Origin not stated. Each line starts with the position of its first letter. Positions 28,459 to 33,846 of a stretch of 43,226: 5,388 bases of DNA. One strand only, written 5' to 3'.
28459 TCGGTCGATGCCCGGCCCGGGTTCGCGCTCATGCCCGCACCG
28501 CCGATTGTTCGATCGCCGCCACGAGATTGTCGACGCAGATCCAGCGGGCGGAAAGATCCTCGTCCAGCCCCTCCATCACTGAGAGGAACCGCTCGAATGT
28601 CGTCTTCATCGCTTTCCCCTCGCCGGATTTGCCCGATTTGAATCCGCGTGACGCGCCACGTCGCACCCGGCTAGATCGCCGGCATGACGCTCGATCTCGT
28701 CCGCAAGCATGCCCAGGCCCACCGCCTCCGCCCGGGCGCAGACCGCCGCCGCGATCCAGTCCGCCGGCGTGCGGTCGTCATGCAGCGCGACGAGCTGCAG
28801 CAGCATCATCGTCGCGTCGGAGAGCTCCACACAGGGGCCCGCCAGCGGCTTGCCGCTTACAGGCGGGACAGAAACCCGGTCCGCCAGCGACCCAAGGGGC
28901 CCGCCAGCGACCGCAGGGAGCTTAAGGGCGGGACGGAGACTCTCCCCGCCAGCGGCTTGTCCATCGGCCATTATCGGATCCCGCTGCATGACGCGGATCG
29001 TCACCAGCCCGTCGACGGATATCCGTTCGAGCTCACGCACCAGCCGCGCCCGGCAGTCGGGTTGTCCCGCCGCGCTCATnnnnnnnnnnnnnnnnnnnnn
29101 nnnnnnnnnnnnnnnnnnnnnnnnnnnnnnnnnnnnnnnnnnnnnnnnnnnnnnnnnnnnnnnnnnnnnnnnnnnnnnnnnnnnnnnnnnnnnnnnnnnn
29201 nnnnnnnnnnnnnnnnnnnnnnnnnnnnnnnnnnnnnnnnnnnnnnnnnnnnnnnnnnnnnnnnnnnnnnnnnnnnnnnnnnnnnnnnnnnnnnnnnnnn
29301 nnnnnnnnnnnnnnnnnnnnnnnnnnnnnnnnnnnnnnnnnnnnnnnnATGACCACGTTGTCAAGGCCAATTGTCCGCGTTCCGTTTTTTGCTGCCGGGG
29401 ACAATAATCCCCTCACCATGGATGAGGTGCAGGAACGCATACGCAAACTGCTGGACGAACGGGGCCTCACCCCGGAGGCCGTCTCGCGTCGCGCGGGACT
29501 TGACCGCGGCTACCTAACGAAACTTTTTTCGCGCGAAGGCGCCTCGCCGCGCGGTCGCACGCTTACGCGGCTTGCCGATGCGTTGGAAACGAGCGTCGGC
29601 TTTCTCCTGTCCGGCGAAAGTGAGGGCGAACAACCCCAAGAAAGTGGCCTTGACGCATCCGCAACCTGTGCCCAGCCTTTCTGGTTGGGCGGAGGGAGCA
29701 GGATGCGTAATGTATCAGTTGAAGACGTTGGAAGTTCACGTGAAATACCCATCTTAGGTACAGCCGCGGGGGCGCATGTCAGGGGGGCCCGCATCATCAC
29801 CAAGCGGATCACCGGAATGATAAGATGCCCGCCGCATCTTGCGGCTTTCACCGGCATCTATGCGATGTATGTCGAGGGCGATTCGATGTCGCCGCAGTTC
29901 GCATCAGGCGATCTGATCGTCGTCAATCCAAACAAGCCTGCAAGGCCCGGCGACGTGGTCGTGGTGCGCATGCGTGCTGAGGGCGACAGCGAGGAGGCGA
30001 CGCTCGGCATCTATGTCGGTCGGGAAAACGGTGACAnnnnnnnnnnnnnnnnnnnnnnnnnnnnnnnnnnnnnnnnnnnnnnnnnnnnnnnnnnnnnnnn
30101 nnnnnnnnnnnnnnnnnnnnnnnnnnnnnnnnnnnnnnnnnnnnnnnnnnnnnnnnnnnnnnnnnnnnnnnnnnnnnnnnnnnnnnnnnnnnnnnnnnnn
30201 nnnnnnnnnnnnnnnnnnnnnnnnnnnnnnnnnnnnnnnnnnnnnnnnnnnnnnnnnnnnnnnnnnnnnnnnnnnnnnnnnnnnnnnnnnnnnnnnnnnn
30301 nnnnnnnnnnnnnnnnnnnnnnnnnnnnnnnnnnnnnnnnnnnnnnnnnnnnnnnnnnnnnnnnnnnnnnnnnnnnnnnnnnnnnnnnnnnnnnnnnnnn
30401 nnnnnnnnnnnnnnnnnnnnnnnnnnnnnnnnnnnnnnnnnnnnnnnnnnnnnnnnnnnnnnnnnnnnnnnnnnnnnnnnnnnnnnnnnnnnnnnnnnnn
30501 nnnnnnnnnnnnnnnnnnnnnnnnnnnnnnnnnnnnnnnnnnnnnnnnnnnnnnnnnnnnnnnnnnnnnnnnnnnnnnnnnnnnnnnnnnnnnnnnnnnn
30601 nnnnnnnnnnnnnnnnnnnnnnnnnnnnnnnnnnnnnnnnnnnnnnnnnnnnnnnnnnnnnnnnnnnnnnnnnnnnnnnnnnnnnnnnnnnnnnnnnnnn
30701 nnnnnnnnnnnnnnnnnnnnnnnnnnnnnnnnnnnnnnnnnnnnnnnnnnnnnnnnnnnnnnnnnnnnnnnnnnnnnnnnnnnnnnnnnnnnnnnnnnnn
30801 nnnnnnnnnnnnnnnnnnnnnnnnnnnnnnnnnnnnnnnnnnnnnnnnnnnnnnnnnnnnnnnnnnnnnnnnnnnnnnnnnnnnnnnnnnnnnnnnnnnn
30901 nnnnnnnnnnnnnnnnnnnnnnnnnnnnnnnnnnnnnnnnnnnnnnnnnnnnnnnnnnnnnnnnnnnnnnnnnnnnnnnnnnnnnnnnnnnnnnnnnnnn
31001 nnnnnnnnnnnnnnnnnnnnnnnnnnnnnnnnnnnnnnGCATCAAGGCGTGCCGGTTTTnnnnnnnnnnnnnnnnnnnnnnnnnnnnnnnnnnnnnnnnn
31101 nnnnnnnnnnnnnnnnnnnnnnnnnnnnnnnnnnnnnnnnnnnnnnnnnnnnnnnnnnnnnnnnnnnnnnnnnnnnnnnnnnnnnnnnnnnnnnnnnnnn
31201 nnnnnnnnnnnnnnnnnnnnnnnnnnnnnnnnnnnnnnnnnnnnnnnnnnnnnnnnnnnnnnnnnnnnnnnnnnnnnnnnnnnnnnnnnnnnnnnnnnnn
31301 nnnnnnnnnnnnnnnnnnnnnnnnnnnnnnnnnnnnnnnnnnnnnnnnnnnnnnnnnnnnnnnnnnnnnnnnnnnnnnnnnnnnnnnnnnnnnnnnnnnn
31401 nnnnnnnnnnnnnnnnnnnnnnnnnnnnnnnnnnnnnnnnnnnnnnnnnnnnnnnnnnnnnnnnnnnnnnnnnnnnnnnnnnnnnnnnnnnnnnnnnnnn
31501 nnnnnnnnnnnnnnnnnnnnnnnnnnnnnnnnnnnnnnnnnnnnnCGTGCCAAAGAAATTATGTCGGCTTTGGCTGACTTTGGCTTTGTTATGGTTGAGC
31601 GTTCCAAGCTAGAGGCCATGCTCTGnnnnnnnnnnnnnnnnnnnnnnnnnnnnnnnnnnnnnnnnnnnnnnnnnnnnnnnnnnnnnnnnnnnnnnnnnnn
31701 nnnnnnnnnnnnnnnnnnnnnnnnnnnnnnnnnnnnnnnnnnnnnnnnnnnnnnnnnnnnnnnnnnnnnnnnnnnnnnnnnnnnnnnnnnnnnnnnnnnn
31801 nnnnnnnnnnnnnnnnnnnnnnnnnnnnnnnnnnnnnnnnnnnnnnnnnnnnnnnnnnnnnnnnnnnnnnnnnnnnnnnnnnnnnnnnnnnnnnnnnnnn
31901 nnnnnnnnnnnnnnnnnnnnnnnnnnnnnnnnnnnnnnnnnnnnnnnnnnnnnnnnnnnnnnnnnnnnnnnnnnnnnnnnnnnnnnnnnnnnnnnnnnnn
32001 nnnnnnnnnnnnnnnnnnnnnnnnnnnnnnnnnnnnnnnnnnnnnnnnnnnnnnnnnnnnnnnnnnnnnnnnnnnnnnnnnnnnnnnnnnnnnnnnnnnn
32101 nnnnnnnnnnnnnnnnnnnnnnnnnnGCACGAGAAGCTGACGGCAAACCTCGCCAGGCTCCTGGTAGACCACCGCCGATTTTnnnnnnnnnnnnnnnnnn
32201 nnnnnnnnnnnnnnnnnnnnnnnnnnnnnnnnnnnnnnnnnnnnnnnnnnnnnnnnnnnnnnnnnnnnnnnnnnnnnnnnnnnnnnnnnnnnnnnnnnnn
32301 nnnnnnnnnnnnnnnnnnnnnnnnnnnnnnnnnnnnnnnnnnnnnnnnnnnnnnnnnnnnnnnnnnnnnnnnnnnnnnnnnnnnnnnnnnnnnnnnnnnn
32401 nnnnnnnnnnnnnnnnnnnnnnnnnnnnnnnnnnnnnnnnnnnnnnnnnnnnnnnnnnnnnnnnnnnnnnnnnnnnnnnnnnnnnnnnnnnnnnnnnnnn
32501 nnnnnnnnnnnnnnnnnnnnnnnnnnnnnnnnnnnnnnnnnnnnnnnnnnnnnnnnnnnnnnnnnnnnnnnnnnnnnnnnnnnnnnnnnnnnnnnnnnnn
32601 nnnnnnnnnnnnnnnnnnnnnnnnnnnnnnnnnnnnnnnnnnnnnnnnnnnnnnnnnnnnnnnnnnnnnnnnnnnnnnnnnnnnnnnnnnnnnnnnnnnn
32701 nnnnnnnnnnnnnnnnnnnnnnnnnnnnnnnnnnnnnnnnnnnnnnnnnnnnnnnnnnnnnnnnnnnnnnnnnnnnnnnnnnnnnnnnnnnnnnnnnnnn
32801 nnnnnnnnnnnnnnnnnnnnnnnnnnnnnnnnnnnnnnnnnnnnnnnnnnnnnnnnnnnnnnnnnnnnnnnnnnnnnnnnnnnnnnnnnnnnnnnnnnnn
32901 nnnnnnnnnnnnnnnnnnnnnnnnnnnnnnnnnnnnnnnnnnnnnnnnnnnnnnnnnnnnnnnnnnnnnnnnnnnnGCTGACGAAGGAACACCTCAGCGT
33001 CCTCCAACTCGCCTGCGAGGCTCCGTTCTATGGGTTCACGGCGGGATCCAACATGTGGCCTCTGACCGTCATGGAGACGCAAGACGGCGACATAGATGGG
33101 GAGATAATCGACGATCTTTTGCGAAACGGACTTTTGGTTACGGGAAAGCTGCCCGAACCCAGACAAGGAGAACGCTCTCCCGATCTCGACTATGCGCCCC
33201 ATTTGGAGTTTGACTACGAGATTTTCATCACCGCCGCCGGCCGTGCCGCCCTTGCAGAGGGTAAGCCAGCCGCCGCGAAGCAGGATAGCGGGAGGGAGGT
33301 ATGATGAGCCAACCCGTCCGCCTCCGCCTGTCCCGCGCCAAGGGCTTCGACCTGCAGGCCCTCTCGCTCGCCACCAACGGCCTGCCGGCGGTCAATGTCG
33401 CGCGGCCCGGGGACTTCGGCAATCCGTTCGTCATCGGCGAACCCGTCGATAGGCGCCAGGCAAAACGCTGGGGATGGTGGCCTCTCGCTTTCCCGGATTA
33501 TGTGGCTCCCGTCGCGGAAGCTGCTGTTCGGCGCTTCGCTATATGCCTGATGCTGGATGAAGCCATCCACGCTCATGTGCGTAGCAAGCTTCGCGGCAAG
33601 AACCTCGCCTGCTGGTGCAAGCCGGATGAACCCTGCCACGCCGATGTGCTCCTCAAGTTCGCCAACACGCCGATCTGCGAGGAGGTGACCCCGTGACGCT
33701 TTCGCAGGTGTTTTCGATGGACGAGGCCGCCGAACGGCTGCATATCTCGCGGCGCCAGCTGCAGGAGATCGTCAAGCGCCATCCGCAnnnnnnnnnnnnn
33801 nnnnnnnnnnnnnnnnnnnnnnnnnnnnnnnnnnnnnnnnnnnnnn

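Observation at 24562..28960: Short palindromic elements inserted in-frame, in both orientations, inside four phage coding regions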

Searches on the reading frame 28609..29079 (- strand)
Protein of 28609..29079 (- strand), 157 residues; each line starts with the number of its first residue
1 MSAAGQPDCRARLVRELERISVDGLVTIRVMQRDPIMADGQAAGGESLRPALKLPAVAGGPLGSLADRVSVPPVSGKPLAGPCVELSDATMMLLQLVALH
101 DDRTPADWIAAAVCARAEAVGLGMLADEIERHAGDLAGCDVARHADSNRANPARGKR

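Call 26: search_protein_families(library=pfam, max_evalue=0.01, proteins=[window:28609-29079:-])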
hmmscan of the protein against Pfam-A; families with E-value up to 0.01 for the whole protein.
window:28609-29079:- (157 aa): 0 families

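Call 71: find_related_loci(query=window:28609-29079:-, collection=viral_contigs, flank=3000)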
Query window:28609-29079:- (157 aa) in viral_contigs; peptide patterns used: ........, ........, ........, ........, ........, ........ (x = any residue, [..] = any of these).
21 stretches matched a pattern, but none encodes a relative of the query by tblastn (E <= 1e-3).

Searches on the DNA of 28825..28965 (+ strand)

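Call 28: search_dna_similar(query=window:28825-28965:+, collection=plasmids, mode=distant, max_evalue=0.01, max_rows=30)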
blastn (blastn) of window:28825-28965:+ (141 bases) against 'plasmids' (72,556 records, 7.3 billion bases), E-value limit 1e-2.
No match.

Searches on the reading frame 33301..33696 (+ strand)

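Call 89: search_protein_families(library=pfam, max_evalue=0.001, proteins=[window:33301-33696:+])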
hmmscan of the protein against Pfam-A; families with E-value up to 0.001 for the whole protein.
window:33301-33696:+ (131 aa): 1 family
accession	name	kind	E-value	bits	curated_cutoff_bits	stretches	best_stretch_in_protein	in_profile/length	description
PF14216.11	DUF4326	-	2.1e-16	60.8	25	1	30-119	12-82/82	Domain of unknown function (DUF4326)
